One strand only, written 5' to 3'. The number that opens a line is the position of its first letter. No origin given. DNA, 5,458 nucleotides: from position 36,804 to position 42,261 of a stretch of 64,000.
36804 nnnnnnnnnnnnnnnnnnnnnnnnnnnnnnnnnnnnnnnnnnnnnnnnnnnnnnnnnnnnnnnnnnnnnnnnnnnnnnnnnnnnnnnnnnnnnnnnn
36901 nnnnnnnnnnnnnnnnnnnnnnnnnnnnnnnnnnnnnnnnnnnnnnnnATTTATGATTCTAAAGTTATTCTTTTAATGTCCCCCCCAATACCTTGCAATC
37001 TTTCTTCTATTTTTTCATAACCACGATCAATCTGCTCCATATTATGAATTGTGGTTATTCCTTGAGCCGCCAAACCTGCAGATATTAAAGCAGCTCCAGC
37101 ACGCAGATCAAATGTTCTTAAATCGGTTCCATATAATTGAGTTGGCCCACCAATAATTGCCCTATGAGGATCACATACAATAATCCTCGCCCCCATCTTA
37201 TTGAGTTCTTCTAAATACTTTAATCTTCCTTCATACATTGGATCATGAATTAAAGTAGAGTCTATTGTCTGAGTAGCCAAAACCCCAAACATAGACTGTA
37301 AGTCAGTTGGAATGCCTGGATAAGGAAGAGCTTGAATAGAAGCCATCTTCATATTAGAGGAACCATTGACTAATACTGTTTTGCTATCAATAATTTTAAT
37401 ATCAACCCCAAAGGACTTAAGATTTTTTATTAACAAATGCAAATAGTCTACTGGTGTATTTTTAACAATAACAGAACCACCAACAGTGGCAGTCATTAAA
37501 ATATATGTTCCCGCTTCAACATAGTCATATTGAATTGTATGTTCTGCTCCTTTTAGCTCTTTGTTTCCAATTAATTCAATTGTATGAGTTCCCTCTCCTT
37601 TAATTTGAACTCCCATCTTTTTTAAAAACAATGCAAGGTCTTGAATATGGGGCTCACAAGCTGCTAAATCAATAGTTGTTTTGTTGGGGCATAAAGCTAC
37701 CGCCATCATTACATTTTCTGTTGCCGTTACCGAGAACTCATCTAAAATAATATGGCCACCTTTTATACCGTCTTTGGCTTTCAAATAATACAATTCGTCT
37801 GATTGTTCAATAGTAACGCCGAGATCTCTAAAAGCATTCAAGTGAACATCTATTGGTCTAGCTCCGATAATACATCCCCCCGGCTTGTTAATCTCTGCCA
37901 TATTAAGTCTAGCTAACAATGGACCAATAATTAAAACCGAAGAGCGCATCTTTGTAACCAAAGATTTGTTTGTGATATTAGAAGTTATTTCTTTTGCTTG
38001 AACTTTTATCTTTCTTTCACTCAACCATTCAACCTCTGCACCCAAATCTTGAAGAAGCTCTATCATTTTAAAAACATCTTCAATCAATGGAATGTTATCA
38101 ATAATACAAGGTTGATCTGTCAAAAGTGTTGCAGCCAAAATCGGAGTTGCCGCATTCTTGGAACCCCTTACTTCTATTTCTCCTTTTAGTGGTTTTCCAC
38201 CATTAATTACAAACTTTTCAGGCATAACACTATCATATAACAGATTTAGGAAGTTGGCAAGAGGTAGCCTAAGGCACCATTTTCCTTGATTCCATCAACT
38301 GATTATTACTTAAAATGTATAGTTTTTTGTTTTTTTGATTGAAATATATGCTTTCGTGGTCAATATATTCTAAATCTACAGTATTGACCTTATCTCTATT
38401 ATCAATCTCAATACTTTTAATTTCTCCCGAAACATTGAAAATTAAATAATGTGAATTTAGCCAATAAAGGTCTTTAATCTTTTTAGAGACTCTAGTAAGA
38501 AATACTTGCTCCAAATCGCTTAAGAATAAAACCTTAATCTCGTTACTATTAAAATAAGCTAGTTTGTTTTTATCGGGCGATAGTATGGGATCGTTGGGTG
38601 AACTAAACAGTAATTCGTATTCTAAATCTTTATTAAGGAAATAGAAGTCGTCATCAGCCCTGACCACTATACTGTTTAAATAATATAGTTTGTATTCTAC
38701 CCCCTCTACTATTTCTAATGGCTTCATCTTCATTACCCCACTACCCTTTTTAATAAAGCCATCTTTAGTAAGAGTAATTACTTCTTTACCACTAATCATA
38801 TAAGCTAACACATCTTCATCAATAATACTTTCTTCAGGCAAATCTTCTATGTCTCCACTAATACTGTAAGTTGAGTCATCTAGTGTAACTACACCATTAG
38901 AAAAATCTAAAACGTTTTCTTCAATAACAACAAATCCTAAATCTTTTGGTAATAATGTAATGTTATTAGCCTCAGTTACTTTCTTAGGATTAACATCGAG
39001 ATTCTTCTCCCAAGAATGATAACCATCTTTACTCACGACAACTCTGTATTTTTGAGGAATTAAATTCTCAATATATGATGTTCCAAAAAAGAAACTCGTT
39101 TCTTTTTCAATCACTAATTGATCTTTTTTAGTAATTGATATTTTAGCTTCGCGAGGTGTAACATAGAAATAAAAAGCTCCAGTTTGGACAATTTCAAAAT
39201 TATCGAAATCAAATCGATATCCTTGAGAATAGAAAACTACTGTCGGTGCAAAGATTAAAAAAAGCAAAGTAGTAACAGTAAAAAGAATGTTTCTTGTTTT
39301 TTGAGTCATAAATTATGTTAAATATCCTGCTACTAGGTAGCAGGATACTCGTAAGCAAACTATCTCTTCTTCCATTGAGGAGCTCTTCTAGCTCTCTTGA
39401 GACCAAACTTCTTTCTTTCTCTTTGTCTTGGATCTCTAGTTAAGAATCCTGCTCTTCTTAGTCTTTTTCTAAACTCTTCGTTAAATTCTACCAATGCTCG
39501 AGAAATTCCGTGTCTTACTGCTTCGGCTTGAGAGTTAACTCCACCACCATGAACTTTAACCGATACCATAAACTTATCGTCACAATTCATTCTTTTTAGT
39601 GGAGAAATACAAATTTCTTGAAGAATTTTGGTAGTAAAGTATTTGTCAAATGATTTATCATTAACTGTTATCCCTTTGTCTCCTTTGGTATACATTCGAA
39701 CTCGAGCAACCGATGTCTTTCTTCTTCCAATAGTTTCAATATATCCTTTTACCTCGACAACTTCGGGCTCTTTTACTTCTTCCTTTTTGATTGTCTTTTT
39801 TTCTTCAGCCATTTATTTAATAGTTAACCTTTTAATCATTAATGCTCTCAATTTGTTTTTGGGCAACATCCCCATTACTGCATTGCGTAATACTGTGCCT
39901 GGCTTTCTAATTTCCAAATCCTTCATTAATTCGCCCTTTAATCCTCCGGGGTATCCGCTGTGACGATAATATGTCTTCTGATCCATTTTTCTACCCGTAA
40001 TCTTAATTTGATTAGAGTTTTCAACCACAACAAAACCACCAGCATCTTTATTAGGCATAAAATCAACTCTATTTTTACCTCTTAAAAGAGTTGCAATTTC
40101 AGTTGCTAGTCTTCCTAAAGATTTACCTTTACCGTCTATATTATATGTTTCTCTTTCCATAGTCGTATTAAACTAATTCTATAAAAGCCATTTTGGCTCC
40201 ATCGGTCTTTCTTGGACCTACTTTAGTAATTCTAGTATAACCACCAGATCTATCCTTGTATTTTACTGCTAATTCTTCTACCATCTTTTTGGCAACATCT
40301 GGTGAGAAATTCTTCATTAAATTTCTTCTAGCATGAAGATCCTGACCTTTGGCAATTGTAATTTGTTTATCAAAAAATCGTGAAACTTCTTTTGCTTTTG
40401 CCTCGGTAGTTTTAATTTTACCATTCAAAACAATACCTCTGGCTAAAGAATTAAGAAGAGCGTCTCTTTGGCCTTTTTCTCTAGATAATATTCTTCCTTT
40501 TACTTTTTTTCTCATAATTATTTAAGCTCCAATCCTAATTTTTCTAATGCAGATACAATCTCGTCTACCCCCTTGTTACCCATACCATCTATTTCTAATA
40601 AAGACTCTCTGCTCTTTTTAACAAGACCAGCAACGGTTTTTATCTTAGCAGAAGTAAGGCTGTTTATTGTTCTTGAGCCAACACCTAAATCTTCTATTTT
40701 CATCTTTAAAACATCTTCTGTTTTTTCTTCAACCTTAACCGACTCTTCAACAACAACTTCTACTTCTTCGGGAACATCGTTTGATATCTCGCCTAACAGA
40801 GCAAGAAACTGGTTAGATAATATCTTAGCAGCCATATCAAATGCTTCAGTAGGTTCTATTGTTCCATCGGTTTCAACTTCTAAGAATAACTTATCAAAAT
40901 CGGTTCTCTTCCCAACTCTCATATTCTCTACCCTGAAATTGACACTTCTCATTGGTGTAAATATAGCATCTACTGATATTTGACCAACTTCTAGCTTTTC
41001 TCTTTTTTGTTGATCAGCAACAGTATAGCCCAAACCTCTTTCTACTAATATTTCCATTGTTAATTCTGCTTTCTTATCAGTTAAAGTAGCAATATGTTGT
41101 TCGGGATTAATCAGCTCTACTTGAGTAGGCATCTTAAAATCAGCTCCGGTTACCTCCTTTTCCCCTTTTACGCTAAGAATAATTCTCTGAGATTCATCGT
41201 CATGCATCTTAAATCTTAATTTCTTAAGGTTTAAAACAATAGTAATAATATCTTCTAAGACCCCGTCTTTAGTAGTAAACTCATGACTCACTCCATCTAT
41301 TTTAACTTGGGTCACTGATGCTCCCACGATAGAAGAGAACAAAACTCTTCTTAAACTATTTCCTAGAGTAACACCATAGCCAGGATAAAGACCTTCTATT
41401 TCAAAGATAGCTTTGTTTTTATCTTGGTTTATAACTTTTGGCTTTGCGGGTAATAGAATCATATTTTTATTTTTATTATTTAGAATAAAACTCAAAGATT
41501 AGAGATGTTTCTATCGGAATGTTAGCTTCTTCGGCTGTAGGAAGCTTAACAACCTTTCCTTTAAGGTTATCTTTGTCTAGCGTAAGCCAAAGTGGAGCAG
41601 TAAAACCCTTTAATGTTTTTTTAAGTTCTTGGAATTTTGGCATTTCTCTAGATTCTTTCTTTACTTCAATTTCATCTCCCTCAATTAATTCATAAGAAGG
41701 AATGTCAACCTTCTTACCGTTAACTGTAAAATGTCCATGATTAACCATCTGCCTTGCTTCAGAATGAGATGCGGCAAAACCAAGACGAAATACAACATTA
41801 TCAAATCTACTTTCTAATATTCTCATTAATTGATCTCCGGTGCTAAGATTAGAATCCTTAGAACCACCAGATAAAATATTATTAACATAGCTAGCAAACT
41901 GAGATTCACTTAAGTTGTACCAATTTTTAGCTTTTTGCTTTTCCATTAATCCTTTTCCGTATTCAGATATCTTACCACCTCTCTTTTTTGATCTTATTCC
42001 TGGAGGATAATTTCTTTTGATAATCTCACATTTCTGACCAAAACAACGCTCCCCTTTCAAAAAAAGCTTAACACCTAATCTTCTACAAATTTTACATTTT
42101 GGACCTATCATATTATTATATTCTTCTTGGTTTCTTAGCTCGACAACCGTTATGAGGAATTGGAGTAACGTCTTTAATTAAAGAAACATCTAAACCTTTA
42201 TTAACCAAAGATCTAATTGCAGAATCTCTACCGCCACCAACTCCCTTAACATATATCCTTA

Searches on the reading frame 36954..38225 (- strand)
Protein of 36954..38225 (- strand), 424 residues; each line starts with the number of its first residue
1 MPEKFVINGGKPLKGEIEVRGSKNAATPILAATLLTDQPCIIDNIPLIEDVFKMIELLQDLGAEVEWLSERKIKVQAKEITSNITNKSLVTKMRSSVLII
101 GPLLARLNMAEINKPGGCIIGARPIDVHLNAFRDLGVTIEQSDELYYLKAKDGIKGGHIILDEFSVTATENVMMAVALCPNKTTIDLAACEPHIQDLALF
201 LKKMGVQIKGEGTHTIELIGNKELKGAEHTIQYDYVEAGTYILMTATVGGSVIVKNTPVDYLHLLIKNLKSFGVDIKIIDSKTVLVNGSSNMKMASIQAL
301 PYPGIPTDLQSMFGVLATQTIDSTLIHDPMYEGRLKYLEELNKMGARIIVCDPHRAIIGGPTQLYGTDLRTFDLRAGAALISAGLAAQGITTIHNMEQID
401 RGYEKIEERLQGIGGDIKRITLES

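Call 50: search_protein_families(library=pfam, proteins=[window:36954-38225:-], max_evalue=0.00001)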
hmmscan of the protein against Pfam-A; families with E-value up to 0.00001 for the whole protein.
window:36954-38225:- (424 aa): 1 family
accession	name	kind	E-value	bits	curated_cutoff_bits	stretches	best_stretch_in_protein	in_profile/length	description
PF00275.25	EPSP_synthase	-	1.8e-77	261.3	22.8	1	8-410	2-417/417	EPSP synthase (3-phosphoshikimate 1-carboxyvinyltransferase)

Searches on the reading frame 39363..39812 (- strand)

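Call 50: search_protein_families(library=pfam, proteins=[window:39363-39812:-], max_evalue=0.00001)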
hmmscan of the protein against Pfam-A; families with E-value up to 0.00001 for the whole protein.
window:39363-39812:- (150 aa): 1 family
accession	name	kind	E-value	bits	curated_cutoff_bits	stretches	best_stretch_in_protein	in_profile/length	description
PF00380.25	Ribosomal_S9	-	2.4e-43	147.9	22.5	1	29-150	1-121/121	Ribosomal protein S9/S16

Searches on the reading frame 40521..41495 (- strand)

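Call 50: search_protein_families(library=pfam, proteins=[window:40521-41495:-], max_evalue=0.00001)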
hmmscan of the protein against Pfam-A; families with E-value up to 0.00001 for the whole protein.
window:40521-41495:- (325 aa): 4 families
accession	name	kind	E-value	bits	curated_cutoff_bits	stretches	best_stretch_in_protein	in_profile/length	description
PF01000.31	RNA_pol_A_bac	-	9.8e-31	106.9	33.9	1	64-180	1-119/119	RNA polymerase Rpb3/RpoA insert domain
PF01193.29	RNA_pol_L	-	5.7e-22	77.7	24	1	38-230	5-74/74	RNA polymerase Rpb3/Rpb11 dimerisation domain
PF03118.21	RNA_pol_A_CTD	-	2.1e-14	53.4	23.8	1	256-319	4-67/67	Bacterial RNA polymerase, alpha chain C terminal domain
PF14520.12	HHH_5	-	8.8e-07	29.8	27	1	271-319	9-57/57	Helix-hairpin-helix domain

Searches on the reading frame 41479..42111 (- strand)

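Call 50: search_protein_families(library=pfam, proteins=[window:41479-42111:-], max_evalue=0.00001)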
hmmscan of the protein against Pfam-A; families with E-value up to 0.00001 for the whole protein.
window:41479-42111:- (211 aa): 2 families
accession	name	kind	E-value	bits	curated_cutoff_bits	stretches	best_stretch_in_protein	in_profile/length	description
PF00163.24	Ribosomal_S4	-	1.7e-21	77.1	23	1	2-100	3-95/95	Ribosomal protein S4/S9 N-terminal domain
PF01479.30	S4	-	9.5e-17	60.9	22.8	1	102-148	2-48/48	S4 domain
